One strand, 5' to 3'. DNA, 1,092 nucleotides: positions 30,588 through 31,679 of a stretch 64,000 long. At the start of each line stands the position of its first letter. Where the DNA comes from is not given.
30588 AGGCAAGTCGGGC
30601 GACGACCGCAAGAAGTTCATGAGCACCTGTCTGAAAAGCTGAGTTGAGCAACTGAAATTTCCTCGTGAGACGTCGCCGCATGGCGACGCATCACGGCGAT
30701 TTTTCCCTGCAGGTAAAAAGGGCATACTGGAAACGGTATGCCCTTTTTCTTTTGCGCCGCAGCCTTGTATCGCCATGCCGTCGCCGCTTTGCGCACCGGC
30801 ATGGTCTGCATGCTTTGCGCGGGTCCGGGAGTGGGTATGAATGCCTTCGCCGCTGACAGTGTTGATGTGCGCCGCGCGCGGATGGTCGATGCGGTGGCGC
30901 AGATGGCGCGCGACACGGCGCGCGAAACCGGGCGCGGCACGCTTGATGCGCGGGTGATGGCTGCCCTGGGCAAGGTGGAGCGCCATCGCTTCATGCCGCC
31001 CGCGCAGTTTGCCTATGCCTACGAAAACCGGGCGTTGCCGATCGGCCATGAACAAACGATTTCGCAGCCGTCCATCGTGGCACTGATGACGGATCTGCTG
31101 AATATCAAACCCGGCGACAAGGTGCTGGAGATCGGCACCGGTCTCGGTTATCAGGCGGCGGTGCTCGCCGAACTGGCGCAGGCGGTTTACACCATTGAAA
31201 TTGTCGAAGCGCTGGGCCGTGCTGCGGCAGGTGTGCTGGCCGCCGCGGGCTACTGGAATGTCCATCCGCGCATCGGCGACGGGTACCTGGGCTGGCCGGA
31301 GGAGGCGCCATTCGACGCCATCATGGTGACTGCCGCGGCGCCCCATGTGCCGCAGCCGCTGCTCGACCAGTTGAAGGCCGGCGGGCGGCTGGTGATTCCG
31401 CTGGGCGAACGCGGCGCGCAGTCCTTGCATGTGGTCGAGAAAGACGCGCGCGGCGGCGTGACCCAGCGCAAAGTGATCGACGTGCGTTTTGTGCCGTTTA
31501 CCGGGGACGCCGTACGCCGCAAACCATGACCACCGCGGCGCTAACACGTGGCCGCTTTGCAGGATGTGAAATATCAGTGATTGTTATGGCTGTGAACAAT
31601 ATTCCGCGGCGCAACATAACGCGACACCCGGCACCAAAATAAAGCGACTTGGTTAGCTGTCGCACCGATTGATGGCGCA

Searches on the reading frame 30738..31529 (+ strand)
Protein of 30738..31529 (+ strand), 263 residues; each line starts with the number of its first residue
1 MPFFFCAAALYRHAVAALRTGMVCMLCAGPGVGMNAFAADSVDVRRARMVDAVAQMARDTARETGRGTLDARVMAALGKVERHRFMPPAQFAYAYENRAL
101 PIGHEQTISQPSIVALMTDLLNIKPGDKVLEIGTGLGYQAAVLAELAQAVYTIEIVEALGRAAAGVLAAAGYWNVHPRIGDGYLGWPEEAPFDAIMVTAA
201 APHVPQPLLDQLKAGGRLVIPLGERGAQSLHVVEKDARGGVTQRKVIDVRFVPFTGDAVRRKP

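Call 32: search_protein_families(library=pfam, proteins=[window:30738-31529:+], max_evalue=0.001)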
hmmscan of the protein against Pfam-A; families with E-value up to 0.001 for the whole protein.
window:30738-31529:+ (263 aa): 4 families
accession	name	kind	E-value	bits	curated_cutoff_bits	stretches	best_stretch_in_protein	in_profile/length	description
PF01135.25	PCMT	-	1.2e-59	202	20.3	1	68-256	16-207/210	Protein-L-isoaspartate(D-aspartate) O-methyltransferase (PCMT)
PF13649.12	Methyltransf_25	-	4e-07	31.1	27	1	129-211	1-84/97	Methyltransferase domain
PF00398.26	RrnaAD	-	3e-05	23.7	24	1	113-159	18-64/263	Ribosomal RNA adenine dimethylase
PF08241.18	Methyltransf_11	-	0.00053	21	21.2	0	130-207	1-76/95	Methyltransferase domain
